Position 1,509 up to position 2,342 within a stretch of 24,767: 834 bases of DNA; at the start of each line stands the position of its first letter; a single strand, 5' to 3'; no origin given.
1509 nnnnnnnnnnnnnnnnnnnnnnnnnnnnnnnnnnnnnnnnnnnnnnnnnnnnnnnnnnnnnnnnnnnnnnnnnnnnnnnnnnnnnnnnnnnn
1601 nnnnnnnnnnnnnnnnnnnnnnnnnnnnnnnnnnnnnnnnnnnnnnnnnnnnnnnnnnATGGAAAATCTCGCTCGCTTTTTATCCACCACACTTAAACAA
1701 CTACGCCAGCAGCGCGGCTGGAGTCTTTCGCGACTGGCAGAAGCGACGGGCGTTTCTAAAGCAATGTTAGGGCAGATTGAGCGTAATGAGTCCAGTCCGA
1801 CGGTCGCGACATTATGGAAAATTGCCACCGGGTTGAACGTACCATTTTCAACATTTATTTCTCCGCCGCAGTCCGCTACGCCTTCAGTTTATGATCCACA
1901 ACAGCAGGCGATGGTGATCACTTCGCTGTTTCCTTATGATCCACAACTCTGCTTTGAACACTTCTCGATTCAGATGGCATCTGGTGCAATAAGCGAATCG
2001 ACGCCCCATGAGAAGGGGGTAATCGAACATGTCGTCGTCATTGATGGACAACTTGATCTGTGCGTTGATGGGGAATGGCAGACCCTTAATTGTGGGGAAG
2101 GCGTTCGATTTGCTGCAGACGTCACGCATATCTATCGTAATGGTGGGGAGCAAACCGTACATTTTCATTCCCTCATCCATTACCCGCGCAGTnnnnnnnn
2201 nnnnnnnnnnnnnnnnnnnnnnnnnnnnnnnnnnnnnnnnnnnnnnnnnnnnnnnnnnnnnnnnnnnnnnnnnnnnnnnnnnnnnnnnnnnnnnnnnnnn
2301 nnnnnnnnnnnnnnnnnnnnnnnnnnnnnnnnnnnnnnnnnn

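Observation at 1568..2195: Divergent XRE-cupin regulator and BenE-family transporter pair suggests small-molecule (aromatic acid?) responsive export or uptake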

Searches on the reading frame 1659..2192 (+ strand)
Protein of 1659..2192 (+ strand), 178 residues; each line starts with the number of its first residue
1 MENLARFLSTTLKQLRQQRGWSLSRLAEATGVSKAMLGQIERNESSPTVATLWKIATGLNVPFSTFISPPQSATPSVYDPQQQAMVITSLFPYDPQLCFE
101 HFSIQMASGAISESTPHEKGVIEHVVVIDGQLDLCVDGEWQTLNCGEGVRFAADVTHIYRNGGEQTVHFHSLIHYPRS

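Call 8: profile_search(protein=window:1659-2192:+)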
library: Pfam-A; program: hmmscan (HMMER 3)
A. the first sequence (178 residues): domains with independent E <= 10: 9; with E <= 0.001: 6
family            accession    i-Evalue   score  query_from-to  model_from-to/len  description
HTH_3             PF01381.28    1.5e-16    60.6      12-64          1-53/55  Helix-turn-helix
Cupin_2           PF07883.17    3.9e-10    39.7     105-171         4-68/70  Cupin domain
HTH_31            PF13560.12    2.5e-09    37.7       8-62          2-57/64  Helix-turn-helix domain
HTH_26            PF13443.12      1e-05    26.1      12-68          2-59/63  Cro/C1-type HTH DNA-binding domain
HTH_25            PF13413.12    2.4e-05    24.5      11-45          1-35/62  Helix-turn-helix domain
HTH_19            PF12844.13     0.0001    22.6      12-62          4-54/64  Helix-turn-helix domain
HTH_11            PF08279.18      0.048    14.0      10-35          4-30/55  HTH domain
dnstrm_HI1420     PF21716.3        0.27    11.6      18-63         43-86/90  Probable addiction module antidote protein
HTH_IclR          PF09339.16       0.31    11.3      16-35         13-33/52  IclR helix-turn-helix domain

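Call 24: find_homologous_proteins(query=window:1659-2192:+, max_evalue=1e-10)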
Query window:1659-2192:+ (178 aa): 3607 proteins with E <= 1e-10 among 3651 candidates; the best 120 are listed.
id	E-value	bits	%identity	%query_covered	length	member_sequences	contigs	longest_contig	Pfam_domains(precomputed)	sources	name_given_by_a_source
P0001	4.2e-113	393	97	100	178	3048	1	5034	PF07883.18,PF01381.29,PF13560.13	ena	-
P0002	4.0e-111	387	96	100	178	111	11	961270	PF13413.13,PF07883.18,PF01381.29,PF13560.13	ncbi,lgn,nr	ncbi:DNA-binding transcriptional regulator SutR [Escherichia coli]|nr:helix-turn-helix domain-contai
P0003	2.8e-109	381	97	97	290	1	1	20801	PF01136.26,PF13413.13,PF07883.18,PF01381.29,PF13560.13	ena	-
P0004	1.5e-101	355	92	100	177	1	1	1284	PF13413.13,PF07883.18,PF01381.29,PF13560.13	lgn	-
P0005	1.0e-100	353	89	100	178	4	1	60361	PF07883.18,PF01381.29,PF13560.13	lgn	-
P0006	2.6e-98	345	87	100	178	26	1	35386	PF07883.18,PF01381.29,PF13560.13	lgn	-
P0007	2.1e-95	335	89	100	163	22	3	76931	PF13413.13,PF07883.18,PF01381.29,PF13560.13,PF13443.13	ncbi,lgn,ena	ncbi:TPA: helix-turn-helix domain-containing protein [Escherichia coli]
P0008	5.2e-95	334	89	100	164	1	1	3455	PF13413.13,PF07883.18,PF01381.29,PF13560.13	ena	-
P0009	8.3e-93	327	81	100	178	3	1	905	PF07883.18,PF01381.29,PF13560.13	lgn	-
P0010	1.8e-91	323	99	83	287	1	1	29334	PF01136.26,PF13413.13,PF01381.29,PF13560.13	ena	-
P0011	2.3e-91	322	99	80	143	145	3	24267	PF07883.18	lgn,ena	-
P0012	1.3e-89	317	78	100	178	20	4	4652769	PF07883.18,PF01381.29,PF13560.13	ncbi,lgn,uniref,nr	ncbi:helix-turn-helix domain-containing protein [Citrobacter sp. R56]|uniref:helix-turn-helix domain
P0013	1.5e-89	316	96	83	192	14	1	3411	PF13413.13,PF01381.29,PF13560.13,PF13443.13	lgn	-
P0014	5.7e-89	315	77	99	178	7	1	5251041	PF07883.18,PF01381.29,PF13560.13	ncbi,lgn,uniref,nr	ncbi:XRE family transcriptional regulator [Citrobacter sp. RHBSTW-00524]|uniref:helix-turn-helix dom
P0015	1.1e-88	314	76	99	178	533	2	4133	PF07883.18,PF01381.29,PF13560.13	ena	-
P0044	3.3e-85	302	73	99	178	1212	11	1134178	PF07883.18,PF01381.29,PF13560.13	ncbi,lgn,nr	ncbi:helix-turn-helix domain-containing protein [Salmonella enterica subsp. enterica]|nr:helix-turn-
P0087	7.7e-82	291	75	98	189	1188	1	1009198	PF07883.18,PF01381.29,PF13560.13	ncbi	ncbi:TPA: helix-turn-helix domain-containing protein [Klebsiella variicola subsp. variicola]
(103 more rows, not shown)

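Call 25: search_solved_structures(query=window:1659-2192:+, max_evalue=0.001, show_alignments=2)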
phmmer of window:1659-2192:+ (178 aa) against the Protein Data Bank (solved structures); distinct sequences matched with E-value up to 0.001: 19.
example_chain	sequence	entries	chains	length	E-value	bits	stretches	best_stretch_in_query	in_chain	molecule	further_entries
6b8w_A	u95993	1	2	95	9.6e-38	133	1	83-177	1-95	XRE family transcriptional regulator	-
1y9q_A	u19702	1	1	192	8e-37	130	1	8-177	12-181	transcriptional regulator, HTH_3 family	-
3qq6_A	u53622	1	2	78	3.6e-08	36.7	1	8-68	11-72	HTH-type transcriptional regulator sinR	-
5tn0_A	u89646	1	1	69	3.8e-08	36.7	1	10-68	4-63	HTH-type transcriptional regulator SinR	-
1b0n_A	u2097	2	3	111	5.2e-08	36.2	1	10-70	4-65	PROTEIN (SINR PROTEIN) | HTH-TYPE TRANSCRIPTIONAL REGULATOR SINR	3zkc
2b5a_A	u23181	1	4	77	7e-07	32.6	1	5-68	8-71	C.BclI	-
2wiu_B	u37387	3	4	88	7.5e-07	32.5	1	8-77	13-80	HTH-TYPE TRANSCRIPTIONAL REGULATOR HIPB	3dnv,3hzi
5k98_B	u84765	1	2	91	7.8e-07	32.4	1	8-77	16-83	Antitoxin HipB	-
7t5u_A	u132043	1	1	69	2e-06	31.1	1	3-67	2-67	Helix-turn-helix domain-containing protein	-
4yg4_A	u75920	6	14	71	2.1e-06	31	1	8-62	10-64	Antitoxin HipB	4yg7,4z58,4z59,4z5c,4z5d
4yg1_A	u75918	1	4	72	2.4e-06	30.8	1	8-62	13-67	Antitoxin HipB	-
4z5h_A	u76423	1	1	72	5.8e-06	29.6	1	8-62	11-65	Antitoxin HipB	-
8bny_A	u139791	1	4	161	1.4e-05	28.3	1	8-64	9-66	Immunity repressor protein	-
2h0v_A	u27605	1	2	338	1.5e-05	28.2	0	101-166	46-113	Quercetin 2,3-dioxygenase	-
1y3t_A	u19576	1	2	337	1.5e-05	28.2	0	101-166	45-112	Hypothetical protein yxaG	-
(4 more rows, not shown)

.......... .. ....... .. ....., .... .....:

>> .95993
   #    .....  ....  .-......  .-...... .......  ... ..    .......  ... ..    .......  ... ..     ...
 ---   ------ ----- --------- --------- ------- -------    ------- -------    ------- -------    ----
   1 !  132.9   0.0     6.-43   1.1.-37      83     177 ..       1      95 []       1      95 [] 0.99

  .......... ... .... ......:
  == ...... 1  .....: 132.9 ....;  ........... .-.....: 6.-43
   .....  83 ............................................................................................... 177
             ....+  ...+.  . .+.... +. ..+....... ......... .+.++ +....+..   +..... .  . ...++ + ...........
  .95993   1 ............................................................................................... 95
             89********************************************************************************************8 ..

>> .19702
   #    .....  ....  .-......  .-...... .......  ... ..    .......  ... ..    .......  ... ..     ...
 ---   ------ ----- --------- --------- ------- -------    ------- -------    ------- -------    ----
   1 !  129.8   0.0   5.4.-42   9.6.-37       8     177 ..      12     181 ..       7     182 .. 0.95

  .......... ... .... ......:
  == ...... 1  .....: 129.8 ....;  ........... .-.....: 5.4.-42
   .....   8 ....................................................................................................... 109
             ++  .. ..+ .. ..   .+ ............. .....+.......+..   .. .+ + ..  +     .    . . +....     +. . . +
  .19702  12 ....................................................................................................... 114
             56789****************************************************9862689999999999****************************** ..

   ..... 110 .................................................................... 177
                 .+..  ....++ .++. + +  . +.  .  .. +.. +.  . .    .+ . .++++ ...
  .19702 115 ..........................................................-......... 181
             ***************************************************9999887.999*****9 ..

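Call 26: search_protein_families(proteins=[window:1659-2192:+], library=ncbifam)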
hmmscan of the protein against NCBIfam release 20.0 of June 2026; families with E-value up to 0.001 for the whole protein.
window:1659-2192:+ (178 aa): 13 families
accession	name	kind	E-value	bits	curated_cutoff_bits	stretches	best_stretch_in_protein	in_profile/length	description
NF007408.0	PRK09943.1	equivalog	1.2e-10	41.3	211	1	10-81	10-82/185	HTH-type transcriptional regulator PuuR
NF041951.1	phage_RstR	subfamily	6.7e-09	36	80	1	9-64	4-59/108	RstR family transcriptional repressor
NF006015.0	PRK08154.1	subfamily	8.4e-08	31.7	204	1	6-75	29-98/314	anaerobic benzoate catabolism transcriptional regulator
NF007271.0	PRK09726.1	equivalog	1.8e-07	31.1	79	1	8-75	13-78/88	type II toxin-antitoxin system antitoxin HipB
TIGR03070.1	couple_hipB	subfamily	9.8e-07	28.6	71.65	1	8-60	3-55/58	type II toxin-antitoxin system Y4mF family antitoxin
NF046032.1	TransRegSlrRBacil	equivalog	4e-06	27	250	1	13-63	7-58/149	HTH-type transcriptional regulator SlrR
NF003162.0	PRK04140.1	equivalog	4.2e-06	26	263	1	10-67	129-186/317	transcriptional regulator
NF038139.1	Reg_Aceta_RamB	equivalog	7.8e-05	21.5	700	1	7-66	2-61/465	acetate metabolism transcriptional regulator RamB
NF052239.1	antitox_spr1629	equivalog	8.6e-05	21.8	335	1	7-73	2-68/377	spr1629 family repressor/antitoxin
TIGR00270.2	TIGR00270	equivalog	9.3e-05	22.3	110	1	11-61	79-129/159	multiprotein bridging factor aMBF1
NF008376.0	PRK11171.1-5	equivalog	0.00034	19.9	338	1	99-172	68-141/278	(S)-ureidoglycine aminohydrolase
NF050110.1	TransRegBldD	equivalog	0.00056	19.7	250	1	3-81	4-82/162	transcriptional regulator BldD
NF010465.0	PRK13890.1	equivalog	0.00075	19.6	96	0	9-66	7-64/121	conjugal transfer protein TrbA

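Call 31: find_encoding_contigs(protein=P0044, flank=3000, max_places=1)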
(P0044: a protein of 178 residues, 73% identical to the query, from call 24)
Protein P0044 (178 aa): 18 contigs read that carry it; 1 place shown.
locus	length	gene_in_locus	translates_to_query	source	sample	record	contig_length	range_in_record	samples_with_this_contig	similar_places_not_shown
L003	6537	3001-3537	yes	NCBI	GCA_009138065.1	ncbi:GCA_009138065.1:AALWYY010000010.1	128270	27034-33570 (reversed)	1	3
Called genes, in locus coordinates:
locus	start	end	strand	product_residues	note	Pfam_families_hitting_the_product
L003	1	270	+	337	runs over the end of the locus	PF03595:SLAC1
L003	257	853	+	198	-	PF03848:TehB, PF13489:Methyltransf_23, PF05175:MTS (weak), PF13847:Methyltransf_31, PF08241:Methyltransf_11, PF08242:Methyltransf_12, PF13649:Methyltransf_25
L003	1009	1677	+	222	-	PF11769:DUF3313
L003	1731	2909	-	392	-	PF03594:BenE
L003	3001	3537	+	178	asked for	PF01381:HTH_3, PF13560:HTH_31, PF07883:Cupin_2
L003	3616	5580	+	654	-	PF01136:Peptidase_U32, PF12392:DUF3656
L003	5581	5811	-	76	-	PF10829:DUF2554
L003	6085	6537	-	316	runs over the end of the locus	PF06767:Sif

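Call 32: find_encoding_contigs(protein=P0087, flank=3000, max_places=1)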
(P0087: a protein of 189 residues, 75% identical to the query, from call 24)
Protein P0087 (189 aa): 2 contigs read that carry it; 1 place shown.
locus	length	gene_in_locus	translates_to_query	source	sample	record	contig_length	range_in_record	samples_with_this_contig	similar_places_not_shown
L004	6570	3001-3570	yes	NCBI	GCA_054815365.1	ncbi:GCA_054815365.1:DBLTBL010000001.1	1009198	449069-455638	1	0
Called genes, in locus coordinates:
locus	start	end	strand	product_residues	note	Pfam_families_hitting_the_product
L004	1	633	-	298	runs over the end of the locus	PF00892:EamA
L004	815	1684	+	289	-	PF00165:HTH_AraC, PF12833:HTH_18, PF00165:HTH_AraC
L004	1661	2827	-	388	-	PF03594:BenE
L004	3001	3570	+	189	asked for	PF13560:HTH_31, PF01381:HTH_3, PF07883:Cupin_2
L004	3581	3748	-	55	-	-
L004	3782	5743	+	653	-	PF01136:Peptidase_U32, PF12392:DUF3656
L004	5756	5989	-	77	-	PF10829:DUF2554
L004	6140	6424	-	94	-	-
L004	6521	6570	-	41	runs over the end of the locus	PF10617:DUF2474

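Call 35: search_protein_representatives(protein=window:1659-2192:+)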
Query: 178 residues. Proteins with E-value up to 0.001 (for the whole library): 8074; up to 1e-10: 1170; up to 1e-30: 50. The best 150 are listed.
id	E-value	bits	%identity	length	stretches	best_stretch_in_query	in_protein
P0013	4.7e-90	316.4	96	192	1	1-148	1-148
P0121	7.3e-73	260.4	100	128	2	114-178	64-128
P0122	5.8e-54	198.9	60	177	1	3-178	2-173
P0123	1.8e-51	190.7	54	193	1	3-175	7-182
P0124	3.8e-50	186.5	54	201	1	7-177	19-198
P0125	2.1e-48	180.8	98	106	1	87-169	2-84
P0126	8.5e-46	172.3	52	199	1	1-176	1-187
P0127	1.0e-44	168.8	51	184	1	1-176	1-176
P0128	2.1e-44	167.8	98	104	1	1-83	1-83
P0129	1.0e-41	159.1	49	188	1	1-176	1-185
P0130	1.4e-41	158.6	65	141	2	49-153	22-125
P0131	1.7e-41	158.3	49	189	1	1-177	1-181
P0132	3.4e-41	157.3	47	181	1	3-175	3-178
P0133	3.9e-41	157.1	77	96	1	26-118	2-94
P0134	1.1e-40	155.7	70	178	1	3-108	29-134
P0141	1.5e-37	145.4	43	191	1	9-177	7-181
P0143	4.3e-36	140.7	43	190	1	3-177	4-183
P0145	4.1e-35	137.5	43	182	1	9-176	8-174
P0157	2.5e-32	128.4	44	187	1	4-176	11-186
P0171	1.2e-30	123.0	35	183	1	5-176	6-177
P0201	2.0e-27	112.5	38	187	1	1-178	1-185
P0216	2.6e-26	108.9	38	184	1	7-177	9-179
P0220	4.0e-26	108.3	33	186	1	1-177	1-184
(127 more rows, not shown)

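Call 37: find_related_loci(query=A3, collection=genome_contigs, flank=3000)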
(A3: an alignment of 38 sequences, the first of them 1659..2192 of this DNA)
Query A3 (178 aa) in genome_contigs; peptide patterns used: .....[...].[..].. (x = any residue, [..] = any of these).
600 stretches matched a pattern (row limit reached: there are more); 598 encode a relative of the query (tblastn E <= 1e-3); the best 80 are kept; 80 distinct loci.
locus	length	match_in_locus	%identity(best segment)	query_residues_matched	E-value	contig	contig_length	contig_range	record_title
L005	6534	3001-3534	90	1-178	4e-108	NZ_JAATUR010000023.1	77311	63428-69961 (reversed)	Escherichia coli strain SCPM-O-B-8794 23length=77311, whole genome shotgun sequence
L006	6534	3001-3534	78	1-178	5e-96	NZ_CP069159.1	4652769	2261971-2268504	Citrobacter sp. R56 chromosome, complete genome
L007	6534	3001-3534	78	1-178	1e-94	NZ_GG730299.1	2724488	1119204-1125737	Citrobacter youngae ATCC 29220 Scfld0, whole genome shotgun sequence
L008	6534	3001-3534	77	1-178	3e-94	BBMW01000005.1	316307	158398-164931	Citrobacter werkmanii NBRC 105721 DNA, contig: CIWKM05, whole genome shotgun sequence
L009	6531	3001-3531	76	1-177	9e-94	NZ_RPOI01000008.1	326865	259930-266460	Citrobacter youngae strain CCUG 30791 citrobacter_youngae_CCUG30791T_0000008, whole genome shotgun sequence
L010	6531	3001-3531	76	1-177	2e-93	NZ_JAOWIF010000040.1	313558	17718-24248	Citrobacter sp. Cu233 233, whole genome shotgun sequence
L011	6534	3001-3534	75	1-178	1e-92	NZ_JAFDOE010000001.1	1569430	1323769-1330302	Citrobacter sp. FP75 contig1, whole genome shotgun sequence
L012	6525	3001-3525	74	3-177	1e-91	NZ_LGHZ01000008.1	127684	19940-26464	Kluyvera genomosp. 1 strain L2 contig8, whole genome shotgun sequence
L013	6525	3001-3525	77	3-177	1e-90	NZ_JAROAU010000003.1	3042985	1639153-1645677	Kosakonia cowanii strain 282A-S69 282A_S69_3, whole genome shotgun sequence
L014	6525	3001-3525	73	3-177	3e-88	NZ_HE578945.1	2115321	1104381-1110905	Phytobacter massiliensis JC163 strain type strain: JC163, whole genome shotgun sequence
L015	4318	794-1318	73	3-177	8e-88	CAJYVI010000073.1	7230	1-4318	MAG: uncultured Pseudocitrobacter sp. isolate SP260_1_metabat2_genome_mining.39 genome assembly, contig: k127_53751, who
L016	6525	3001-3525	73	3-177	9e-88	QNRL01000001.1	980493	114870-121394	Pseudocitrobacter faecalis strain DSM 27453 Ga0244571_101, whole genome shotgun sequence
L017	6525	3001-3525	73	3-177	6e-87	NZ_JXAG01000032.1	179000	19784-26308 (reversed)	Enterobacter sp. Bisph1 contig032, whole genome shotgun sequence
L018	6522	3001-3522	72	1-177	1e-86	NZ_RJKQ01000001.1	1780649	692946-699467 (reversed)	Enterobacter sp. BIGb0383 Ga0304806_101, whole genome shotgun sequence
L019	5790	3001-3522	74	3-176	8e-87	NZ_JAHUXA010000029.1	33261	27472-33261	Enterobacter sp. ENT03 NODE_29_length_33261_cov_53.314662, whole genome shotgun sequence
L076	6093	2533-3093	50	1-178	5e-58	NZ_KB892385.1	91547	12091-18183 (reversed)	Legionella shakespearei DSM 23087 B094DRAFT_scaffold_12.13, whole genome shotgun sequence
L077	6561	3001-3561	52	1-178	4e-58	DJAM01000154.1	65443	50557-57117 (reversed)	MAG TPA_asm: Coxiellaceae bacterium UBA6002 UBA6002_contig_1010, whole genome shotgun sequence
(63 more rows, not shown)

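Call 49: find_encoding_contigs(protein=P0216, flank=3000, max_places=2)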
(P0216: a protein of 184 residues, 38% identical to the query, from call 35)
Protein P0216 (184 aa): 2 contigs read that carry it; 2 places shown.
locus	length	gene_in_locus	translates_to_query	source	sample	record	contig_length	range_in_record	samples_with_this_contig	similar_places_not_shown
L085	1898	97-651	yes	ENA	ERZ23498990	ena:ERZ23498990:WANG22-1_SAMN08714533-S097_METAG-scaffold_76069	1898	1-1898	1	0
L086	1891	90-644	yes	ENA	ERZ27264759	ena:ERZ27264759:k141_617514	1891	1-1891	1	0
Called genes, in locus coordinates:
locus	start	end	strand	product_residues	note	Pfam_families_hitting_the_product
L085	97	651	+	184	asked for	PF01381:HTH_3, PF07883:Cupin_2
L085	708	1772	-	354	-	PF03372:Exo_endo_phos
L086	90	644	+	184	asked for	PF01381:HTH_3, PF07883:Cupin_2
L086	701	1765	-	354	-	PF03372:Exo_endo_phos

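Call 50: find_encoding_contigs(protein=P0157, flank=3000, max_places=2)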
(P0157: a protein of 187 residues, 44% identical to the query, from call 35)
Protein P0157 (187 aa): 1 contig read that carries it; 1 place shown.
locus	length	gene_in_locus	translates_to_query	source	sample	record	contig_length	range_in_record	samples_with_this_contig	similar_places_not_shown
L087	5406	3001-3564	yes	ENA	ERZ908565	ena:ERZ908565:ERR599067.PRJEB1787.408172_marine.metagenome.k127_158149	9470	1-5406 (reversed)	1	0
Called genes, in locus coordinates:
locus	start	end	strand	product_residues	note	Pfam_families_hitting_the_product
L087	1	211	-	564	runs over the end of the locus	PF03571:Peptidase_M49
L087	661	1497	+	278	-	PF08668:HDOD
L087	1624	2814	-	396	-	PF03594:BenE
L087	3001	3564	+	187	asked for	PF13560:HTH_31 (weak), PF01381:HTH_3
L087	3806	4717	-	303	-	PF04381:RdgC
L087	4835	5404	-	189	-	?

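Call 51: find_encoding_contigs(protein=P0220, flank=3000, max_places=2)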
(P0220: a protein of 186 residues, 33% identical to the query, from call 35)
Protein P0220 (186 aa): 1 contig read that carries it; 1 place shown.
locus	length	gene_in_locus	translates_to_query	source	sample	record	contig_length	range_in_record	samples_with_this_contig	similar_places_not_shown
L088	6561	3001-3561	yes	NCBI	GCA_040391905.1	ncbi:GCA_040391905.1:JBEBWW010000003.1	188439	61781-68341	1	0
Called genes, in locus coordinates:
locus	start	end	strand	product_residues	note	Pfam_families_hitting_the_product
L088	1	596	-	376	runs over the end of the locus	PF02463:SMC_N (faint), PF00005:ABC_tran, PF13304:AAA_21 (faint), PF00571:CBS (weak)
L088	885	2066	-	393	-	PF00155:Aminotran_1_2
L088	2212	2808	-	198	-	PF01810:LysE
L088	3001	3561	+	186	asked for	PF01381:HTH_3, PF12844:HTH_19 (weak), PF13560:HTH_31, PF07883:Cupin_2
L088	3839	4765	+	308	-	PF14398:ATPgrasp_YheCD, PF14397:ATPgrasp_ST (faint), PF03133:TTL (weak)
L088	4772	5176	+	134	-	PF02261:Asp_decarbox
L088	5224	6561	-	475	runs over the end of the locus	PF13088:BNR_2 (faint)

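Call 52: find_encoding_contigs(protein=P0201, flank=3000, max_places=2)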
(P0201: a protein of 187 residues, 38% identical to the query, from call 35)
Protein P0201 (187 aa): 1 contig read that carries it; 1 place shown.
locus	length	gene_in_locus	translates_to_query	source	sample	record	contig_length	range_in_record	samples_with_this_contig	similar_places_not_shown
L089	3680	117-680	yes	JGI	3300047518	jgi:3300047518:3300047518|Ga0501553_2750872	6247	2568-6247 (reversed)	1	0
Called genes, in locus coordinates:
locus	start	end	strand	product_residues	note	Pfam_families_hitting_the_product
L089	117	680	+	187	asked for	PF01381:HTH_3, PF12844:HTH_19, PF13443:HTH_26 (weak), PF13560:HTH_31 (weak), PF07883:Cupin_2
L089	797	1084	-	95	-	PF03992:ABM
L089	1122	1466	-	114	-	PF03358:FMN_red (weak)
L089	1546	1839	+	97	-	-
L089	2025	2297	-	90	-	-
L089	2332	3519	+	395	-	PF22483:Mu-transpos_C_2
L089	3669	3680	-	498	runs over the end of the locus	PF02872:5_nucleotid_C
